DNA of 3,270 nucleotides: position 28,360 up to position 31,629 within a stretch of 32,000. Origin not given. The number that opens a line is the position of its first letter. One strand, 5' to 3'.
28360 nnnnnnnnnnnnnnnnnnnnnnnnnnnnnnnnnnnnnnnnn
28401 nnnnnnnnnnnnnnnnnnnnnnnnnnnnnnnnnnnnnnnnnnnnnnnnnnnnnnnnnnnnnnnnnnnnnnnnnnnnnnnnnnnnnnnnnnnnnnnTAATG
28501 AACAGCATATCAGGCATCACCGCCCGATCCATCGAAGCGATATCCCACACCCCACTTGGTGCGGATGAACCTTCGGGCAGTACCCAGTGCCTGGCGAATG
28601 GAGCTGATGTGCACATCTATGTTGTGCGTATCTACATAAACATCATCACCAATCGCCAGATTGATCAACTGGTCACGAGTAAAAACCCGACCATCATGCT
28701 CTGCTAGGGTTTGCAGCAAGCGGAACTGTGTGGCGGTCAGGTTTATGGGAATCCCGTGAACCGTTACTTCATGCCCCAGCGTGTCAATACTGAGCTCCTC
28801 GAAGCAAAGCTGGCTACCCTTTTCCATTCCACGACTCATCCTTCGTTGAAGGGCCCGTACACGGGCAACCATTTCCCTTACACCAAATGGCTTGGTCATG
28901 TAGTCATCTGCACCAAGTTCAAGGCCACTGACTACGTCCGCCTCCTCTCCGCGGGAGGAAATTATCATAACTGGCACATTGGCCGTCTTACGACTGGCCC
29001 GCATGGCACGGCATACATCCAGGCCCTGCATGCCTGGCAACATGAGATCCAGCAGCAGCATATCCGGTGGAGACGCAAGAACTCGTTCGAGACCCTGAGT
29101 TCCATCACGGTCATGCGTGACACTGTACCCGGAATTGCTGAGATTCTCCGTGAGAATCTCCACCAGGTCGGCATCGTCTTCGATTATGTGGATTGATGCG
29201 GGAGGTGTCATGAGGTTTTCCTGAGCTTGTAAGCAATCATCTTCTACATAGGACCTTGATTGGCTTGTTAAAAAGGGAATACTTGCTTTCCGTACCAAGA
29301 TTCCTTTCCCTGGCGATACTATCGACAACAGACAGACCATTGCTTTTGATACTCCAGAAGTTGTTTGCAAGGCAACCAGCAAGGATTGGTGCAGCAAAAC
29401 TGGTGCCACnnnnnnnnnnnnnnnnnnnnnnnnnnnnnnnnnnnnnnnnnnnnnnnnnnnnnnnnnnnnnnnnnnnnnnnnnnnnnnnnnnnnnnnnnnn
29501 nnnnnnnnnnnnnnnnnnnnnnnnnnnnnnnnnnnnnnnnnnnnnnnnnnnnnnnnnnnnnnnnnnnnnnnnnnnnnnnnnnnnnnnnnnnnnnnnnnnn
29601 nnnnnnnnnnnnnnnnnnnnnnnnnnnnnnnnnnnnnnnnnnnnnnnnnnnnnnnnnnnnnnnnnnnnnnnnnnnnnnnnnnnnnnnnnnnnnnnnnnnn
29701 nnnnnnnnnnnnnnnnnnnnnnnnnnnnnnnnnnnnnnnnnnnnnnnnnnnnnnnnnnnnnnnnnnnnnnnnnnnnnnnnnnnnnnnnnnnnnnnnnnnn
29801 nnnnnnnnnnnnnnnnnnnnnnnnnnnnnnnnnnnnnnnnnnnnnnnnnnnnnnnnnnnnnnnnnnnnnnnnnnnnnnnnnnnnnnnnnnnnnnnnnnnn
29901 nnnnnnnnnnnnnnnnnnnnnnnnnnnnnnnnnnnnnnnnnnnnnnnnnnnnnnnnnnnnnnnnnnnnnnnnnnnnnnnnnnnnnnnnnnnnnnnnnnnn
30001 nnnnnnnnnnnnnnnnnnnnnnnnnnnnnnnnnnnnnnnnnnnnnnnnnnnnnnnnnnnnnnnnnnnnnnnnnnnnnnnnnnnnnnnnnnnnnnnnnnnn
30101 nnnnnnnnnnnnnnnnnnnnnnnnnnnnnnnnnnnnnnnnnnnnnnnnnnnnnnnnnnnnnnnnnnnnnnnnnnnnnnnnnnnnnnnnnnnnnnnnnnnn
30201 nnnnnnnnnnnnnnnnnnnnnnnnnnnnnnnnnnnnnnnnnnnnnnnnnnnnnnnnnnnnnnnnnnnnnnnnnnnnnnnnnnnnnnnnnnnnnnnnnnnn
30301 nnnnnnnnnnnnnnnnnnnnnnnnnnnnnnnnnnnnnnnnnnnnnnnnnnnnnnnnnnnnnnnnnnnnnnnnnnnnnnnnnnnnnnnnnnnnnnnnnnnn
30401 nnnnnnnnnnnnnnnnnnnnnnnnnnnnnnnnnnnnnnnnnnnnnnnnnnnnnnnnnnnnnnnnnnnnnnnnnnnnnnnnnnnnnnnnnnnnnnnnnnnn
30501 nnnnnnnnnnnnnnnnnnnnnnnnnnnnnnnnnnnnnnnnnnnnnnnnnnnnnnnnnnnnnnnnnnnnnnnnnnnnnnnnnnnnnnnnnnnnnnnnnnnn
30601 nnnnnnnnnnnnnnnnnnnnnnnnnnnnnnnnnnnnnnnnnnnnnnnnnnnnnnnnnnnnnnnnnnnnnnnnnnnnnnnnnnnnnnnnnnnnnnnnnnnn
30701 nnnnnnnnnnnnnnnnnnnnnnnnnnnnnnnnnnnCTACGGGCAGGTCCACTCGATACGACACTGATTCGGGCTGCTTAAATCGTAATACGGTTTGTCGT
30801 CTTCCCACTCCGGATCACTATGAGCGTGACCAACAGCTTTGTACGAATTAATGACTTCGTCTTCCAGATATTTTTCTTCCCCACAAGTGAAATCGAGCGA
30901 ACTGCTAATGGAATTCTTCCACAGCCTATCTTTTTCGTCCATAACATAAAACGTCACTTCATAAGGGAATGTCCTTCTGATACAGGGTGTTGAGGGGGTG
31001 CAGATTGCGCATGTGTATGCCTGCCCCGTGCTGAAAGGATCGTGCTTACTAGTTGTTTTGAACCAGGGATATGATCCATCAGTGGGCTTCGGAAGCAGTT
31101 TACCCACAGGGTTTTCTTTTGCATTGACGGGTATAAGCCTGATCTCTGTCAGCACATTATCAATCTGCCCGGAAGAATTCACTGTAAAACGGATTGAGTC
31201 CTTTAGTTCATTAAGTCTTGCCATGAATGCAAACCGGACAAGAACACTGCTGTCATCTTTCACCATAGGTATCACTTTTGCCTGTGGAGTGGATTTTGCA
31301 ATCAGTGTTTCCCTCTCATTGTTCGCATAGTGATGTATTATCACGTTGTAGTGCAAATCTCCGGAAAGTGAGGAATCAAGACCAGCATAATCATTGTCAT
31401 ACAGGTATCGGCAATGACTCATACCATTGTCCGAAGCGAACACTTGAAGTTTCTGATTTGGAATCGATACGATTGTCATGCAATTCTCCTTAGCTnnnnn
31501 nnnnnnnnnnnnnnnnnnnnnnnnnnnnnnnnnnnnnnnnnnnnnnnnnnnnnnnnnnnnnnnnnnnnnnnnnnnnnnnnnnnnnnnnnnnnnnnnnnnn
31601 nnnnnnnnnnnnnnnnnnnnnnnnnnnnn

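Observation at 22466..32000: Seven co-directional accessory genes linking a TPR / unknown / S8-like module, a two-component system and an orphan secretin with a PKD lipoprotein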

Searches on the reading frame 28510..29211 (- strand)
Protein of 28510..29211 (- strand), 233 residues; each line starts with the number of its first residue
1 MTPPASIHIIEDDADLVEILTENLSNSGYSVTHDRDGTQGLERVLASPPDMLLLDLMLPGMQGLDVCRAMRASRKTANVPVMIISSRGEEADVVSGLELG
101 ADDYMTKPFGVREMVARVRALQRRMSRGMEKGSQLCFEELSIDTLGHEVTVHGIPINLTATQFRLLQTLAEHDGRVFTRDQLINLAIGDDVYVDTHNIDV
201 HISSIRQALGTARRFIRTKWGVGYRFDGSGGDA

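Call 66: find_encoding_contigs(protein=window:28510-29211:-, flank=10000, max_places=10)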
Protein window:28510-29211:- (233 aa): 12 contigs read that carry it; 10 places shown.
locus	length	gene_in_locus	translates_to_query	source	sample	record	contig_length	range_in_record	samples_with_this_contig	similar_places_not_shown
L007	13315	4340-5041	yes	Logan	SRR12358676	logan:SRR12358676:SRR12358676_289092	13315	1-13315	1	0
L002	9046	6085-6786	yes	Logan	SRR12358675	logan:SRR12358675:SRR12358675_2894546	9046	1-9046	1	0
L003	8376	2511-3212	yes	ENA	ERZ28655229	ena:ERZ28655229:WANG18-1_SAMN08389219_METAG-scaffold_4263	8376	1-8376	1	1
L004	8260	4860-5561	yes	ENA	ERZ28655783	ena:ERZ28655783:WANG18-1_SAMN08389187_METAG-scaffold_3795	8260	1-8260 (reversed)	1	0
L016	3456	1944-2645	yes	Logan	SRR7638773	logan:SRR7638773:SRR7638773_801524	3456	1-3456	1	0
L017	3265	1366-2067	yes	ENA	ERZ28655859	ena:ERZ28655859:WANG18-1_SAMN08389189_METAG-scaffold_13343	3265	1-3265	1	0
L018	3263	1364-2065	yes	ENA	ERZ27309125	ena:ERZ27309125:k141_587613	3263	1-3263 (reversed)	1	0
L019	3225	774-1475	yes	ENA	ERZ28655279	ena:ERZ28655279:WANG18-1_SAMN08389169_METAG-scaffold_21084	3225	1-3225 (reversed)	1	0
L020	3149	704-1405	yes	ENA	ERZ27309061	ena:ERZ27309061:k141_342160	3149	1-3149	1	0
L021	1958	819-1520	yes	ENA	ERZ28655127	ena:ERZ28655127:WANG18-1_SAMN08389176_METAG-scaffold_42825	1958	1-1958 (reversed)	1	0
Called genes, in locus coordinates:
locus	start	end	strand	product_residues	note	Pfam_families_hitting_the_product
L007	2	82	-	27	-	?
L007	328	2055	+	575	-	PF13424:TPR_12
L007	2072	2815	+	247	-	-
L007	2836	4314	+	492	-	PF00082:Peptidase_S8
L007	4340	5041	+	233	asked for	PF00072:Response_reg, PF00486:Trans_reg_C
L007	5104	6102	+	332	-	PF00512:HisKA, PF02518:HATPase_c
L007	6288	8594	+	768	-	PF00263:Secretin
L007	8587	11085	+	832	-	PF00801:PKD (faint), PF18911:PKD_4 (faint)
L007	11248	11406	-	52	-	-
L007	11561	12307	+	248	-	-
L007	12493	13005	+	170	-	-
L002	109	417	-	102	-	PF00173:Cyt-b5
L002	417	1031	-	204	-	PF21926:FeeM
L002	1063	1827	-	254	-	PF14518:Haem_oxygenas_2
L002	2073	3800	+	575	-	PF13424:TPR_12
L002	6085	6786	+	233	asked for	PF00072:Response_reg, PF00486:Trans_reg_C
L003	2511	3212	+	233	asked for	PF00072:Response_reg, PF00486:Trans_reg_C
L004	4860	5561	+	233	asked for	PF00072:Response_reg, PF00486:Trans_reg_C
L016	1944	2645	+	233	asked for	PF00072:Response_reg, PF00486:Trans_reg_C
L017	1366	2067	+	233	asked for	PF00072:Response_reg, PF00486:Trans_reg_C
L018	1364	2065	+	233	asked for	PF00072:Response_reg, PF00486:Trans_reg_C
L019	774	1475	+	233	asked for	PF00072:Response_reg, PF00486:Trans_reg_C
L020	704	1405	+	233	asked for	PF00072:Response_reg, PF00486:Trans_reg_C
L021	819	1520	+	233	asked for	PF00072:Response_reg, PF00486:Trans_reg_C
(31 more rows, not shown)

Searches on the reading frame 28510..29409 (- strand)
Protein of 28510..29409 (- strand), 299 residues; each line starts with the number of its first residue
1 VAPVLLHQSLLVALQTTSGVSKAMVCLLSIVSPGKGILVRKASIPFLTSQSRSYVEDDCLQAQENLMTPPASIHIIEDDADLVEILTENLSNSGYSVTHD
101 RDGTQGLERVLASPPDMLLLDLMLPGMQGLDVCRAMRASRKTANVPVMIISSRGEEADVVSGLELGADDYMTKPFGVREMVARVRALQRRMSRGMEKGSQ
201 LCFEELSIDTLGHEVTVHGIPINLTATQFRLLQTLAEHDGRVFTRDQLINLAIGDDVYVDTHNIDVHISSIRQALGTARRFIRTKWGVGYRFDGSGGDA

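Call 3: search_protein_families(library=pfam, proteins=[window:28510-29409:-], max_evalue=0.01)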
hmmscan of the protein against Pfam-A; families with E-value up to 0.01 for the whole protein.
window:28510-29409:- (299 aa): 2 families
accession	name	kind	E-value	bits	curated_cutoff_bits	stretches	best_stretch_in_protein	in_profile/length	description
PF00072.30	Response_reg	-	1e-25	90.5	30.2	1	73-185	1-111/111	Response regulator receiver domain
PF00486.34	Trans_reg_C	-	4.1e-22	78.5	26.2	1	221-292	3-77/77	Transcriptional regulatory protein, C terminal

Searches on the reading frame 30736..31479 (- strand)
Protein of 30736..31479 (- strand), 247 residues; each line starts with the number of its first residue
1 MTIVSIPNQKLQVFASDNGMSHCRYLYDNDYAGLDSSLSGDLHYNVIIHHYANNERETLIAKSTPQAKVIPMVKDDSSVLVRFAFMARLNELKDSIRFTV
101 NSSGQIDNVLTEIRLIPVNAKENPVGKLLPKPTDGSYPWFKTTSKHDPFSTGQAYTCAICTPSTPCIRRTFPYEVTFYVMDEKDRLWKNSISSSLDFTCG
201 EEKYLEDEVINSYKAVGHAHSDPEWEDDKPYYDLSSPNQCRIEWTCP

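Call 3: search_protein_families(library=pfam, proteins=[window:30736-31479:-], max_evalue=0.01)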
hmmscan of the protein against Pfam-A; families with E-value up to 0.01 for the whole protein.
window:30736-31479:- (247 aa): 0 families

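Call 7: find_encoding_contigs(protein=window:30736-31479:-, flank=10000, max_places=6)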
Protein window:30736-31479:- (247 aa): 12 contigs read that carry it; 6 places shown.
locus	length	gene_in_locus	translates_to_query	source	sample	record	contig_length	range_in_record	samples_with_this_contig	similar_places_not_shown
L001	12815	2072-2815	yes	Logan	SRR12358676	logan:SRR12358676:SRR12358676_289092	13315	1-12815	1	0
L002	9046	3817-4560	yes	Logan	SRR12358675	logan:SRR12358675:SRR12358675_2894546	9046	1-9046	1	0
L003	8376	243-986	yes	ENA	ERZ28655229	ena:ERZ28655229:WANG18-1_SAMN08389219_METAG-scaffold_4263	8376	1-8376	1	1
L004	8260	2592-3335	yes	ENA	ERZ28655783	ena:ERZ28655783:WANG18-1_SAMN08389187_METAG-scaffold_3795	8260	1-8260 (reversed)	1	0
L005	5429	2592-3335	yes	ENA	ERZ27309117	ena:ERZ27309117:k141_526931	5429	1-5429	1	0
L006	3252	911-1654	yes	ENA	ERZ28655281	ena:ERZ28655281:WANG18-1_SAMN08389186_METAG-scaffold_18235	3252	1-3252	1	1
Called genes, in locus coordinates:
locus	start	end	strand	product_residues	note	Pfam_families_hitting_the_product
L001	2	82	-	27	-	?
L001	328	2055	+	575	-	PF13424:TPR_12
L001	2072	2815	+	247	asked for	-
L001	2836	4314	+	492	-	PF00082:Peptidase_S8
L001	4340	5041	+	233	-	PF00072:Response_reg, PF00486:Trans_reg_C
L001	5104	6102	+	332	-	PF00512:HisKA, PF02518:HATPase_c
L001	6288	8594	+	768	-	PF00263:Secretin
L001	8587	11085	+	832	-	PF00801:PKD (faint), PF18911:PKD_4 (faint)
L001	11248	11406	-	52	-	-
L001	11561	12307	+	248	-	-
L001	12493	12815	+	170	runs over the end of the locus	-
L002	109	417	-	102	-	PF00173:Cyt-b5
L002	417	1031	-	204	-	PF21926:FeeM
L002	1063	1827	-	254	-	PF14518:Haem_oxygenas_2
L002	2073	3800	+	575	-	PF13424:TPR_12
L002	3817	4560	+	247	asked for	-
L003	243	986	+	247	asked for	-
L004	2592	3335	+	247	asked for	-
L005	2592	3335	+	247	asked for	-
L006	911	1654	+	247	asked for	-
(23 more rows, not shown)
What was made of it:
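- Checked: It is 575 aa on identical public contigs (call 7).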

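Call 12: find_homologous_proteins(query=window:30736-31479:-, max_evalue=0.001)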
Query window:30736-31479:- (247 aa): 1 proteins with E <= 0.001 among 144 candidates.
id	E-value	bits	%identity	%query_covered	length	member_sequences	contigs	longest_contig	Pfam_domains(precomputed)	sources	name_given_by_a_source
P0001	7.6e-169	578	100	100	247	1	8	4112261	-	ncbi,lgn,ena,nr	ncbi:MAG: hypothetical protein H7A35_15160 [Planctomycetales bacterium]|nr:MAG: hypothetical protein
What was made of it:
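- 30736..31479 (-): Gene for the 247-aa orphan protein 'X'. It has no signal peptide or transmembrane segment. It is hypervariable but keeps an invariant central motif, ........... Only itself was found among 5.8e9 proteins (call 12).
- Tried and rejected: Homologues of X. The word-index search found only X itself (call 12).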

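Call 18: search_protein_representatives(protein=window:30736-31479:-)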
Query: 247 residues. Proteins with E-value up to 0.001 (for the whole library): 2; up to 1e-10: 1; up to 1e-30: 1. The best 2 are listed.
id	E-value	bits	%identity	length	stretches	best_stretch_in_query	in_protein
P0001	2.4e-169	577.7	100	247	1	1-247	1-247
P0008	2.0e-05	40.8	27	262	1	118-231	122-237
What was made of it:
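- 30736..31479 (-): Only itself and the second-lineage allele were found among 1.84e9 representatives (call 18).
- X is an orphan (calls 12, 18).
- Tried and rejected: The exhaustive phmmer search found only X and the second-lineage allele (call 18).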

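Call 54: predict_structure(alignment_id=A4)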
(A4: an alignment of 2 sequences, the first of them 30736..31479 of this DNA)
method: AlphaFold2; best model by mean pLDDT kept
length: 247 residues; sequences in the alignment: 2
mean_pLDDT: 30.3   pTM: 0.20
mean pLDDT of the five models: 30.3, 29.6, 28.9, 28.6, 28.1
residues with pLDDT >= 90: 0; 70-90: 0; 50-70: 0; < 50: 247
segments of 3 or more residues with pLDDT < 50: 1-247
pLDDT, mean of each block of 10 residues (from residue 1): 24 26 28 29 33 31 34 28 32 32 32 30 26 27 28 29 36 36 37 36 28 27 30 30 27
secondary structure, 60 per line:
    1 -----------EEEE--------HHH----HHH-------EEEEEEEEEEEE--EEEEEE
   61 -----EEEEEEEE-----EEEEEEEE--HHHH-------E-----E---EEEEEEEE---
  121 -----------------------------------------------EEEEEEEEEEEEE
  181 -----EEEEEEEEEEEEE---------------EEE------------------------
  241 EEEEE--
elements in order: E12-15 E41-52 E55-60 E66-73 E79-86 H89-92 E110-117 E168-180 E186-198 E214-216 E241-245
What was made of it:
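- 30736..31479 (-): The AF2 model is unusable, pLDDT 30 (call 54).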

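Call 74: list_cluster_members(proteins=[P0001, P0009, P0004])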
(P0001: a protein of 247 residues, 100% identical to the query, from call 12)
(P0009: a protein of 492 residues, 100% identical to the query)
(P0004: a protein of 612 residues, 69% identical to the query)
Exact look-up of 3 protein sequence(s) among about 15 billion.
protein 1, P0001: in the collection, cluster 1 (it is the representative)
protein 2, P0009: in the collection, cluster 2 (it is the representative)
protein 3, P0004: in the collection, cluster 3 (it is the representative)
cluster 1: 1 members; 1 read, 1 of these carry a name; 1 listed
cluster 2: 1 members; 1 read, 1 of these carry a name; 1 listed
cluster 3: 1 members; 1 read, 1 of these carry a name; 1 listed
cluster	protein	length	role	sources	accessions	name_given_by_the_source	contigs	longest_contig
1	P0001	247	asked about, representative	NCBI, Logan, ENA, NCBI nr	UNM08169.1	MAG: hypothetical protein H7A35_15160 [Planctomycetales bacterium]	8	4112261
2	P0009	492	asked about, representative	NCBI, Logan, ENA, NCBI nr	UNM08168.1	MAG: S8/S53 family peptidase [Planctomycetales bacterium]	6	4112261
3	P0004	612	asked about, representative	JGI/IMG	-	type II secretory pathway component GspD/PulD (secretin)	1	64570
